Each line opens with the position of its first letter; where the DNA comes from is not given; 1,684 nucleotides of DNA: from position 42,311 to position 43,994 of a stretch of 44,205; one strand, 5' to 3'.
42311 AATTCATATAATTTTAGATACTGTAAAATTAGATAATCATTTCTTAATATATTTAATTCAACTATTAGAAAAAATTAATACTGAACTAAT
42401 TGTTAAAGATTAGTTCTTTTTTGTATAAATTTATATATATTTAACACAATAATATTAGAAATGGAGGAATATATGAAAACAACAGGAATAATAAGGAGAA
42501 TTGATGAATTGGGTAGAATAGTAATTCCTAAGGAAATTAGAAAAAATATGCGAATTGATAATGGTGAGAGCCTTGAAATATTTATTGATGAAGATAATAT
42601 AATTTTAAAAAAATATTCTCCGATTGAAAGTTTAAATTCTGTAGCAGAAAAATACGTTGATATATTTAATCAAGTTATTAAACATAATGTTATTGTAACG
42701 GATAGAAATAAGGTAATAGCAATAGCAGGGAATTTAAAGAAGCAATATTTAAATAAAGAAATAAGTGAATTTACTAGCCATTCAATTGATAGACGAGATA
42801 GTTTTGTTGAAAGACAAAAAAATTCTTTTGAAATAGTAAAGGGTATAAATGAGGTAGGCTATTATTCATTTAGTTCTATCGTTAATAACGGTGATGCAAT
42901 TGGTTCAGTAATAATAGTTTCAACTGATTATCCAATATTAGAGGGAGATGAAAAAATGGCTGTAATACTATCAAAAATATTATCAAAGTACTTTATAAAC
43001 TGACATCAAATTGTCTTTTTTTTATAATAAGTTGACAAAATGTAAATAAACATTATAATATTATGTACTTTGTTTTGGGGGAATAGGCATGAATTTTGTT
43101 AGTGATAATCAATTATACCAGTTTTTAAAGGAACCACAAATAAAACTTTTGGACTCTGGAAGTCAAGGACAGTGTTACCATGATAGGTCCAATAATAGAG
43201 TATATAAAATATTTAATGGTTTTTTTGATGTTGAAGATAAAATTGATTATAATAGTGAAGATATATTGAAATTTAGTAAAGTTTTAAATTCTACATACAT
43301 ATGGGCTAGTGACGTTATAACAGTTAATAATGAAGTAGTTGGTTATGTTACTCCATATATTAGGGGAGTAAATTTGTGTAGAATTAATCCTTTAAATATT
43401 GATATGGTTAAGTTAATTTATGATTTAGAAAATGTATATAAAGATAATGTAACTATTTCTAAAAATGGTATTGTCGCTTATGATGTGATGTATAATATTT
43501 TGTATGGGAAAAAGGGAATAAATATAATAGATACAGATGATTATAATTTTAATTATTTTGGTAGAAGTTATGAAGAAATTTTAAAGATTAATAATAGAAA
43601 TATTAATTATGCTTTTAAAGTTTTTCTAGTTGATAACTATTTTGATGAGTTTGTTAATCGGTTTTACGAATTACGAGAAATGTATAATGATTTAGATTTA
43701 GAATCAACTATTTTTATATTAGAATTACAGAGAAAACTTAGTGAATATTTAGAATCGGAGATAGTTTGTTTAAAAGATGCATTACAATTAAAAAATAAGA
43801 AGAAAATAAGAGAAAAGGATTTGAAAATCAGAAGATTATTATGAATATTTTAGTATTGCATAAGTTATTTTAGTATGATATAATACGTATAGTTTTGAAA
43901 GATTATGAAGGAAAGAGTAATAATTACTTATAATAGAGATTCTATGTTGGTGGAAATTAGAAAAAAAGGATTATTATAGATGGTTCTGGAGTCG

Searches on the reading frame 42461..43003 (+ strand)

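Call 52: search_protein_families(library=pfam, proteins=[window:42461-43003:+])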
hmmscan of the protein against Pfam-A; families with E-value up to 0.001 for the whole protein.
window:42461-43003:+ (180 aa): 2 families
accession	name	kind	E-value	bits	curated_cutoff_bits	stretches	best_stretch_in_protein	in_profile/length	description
PF15714.11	SpoVT_C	-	6.1e-23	81.7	27.5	1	58-176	2-125/128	Stage V sporulation protein T C-terminal, transcription factor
PF04014.23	MazE_antitoxin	-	1.2e-11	44.8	24.7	1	11-55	1-46/48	Antidote-toxin recognition MazE, bacterial antitoxin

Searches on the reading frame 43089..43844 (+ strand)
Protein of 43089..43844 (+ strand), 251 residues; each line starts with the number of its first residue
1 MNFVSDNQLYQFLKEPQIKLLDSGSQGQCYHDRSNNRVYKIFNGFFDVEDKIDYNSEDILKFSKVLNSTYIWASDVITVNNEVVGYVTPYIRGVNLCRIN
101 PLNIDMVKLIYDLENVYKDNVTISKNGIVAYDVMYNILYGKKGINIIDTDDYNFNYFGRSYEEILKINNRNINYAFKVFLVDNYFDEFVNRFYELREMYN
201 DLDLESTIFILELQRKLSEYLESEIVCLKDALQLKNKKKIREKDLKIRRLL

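Call 28: find_encoding_contigs(protein=window:43089-43844:+, flank=10000, max_places=4)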
Protein window:43089-43844:+ (251 aa): 23 contigs read that carry it; 4 places shown.
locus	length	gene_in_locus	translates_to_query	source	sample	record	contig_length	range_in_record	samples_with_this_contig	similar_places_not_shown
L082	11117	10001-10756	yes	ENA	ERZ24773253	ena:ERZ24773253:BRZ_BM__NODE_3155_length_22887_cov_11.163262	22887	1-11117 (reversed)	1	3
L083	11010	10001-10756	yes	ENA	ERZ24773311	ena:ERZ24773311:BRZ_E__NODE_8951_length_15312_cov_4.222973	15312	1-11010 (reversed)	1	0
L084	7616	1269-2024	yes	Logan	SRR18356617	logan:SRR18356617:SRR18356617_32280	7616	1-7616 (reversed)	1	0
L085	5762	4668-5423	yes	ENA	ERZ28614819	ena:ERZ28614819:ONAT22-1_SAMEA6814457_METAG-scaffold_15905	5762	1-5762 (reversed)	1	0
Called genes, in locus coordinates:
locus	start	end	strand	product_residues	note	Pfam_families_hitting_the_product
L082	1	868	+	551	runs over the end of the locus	PF05496:RuvB_N (weak), PF06068:TIP49 (faint), PF13177:DNA_pol3_delta2, PF13604:AAA_30 (faint), PF00004:AAA, PF07728:AAA_5 (faint), PF22608:DNAX_ATPase_lid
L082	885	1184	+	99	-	PF02575:YbaB_DNA_bd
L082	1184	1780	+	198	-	PF21176:RecR_HhH, PF02132:RecR_ZnF (weak), PF01751:Toprim, PF13662:Toprim_4, PF21175:RecR_C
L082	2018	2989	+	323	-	PF13177:DNA_pol3_delta2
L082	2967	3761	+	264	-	PF04468:PSP1, PF28472:PSP1_3rd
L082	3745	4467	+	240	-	PF05175:MTS (weak), PF07669:Eco57I (faint), PF13847:Methyltransf_31 (weak)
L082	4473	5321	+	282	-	PF00590:TP_methylase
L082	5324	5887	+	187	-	PF01195:Pept_tRNA_hydro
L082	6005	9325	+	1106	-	PF17757:UvrB_inter, PF02559:CarD_TRCF_RID, PF00270:DEAD, PF00271:Helicase_C, PF03461:TRCF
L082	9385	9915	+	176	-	PF04014:MazE_antitoxin, PF15714:SpoVT_C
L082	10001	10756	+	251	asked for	-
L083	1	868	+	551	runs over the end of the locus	PF05496:RuvB_N (weak), PF06068:TIP49 (faint), PF13177:DNA_pol3_delta2, PF13604:AAA_30 (faint), PF00004:AAA, PF07728:AAA_5 (faint), PF22608:DNAX_ATPase_lid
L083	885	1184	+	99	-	PF02575:YbaB_DNA_bd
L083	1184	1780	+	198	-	PF21176:RecR_HhH, PF02132:RecR_ZnF (weak), PF01751:Toprim, PF13662:Toprim_4, PF21175:RecR_C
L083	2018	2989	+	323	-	PF13177:DNA_pol3_delta2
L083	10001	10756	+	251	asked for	-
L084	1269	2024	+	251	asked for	-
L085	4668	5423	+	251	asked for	-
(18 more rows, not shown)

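Call 52: search_protein_families(library=pfam, proteins=[window:43089-43844:+])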
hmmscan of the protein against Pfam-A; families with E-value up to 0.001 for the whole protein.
window:43089-43844:+ (251 aa): 0 families
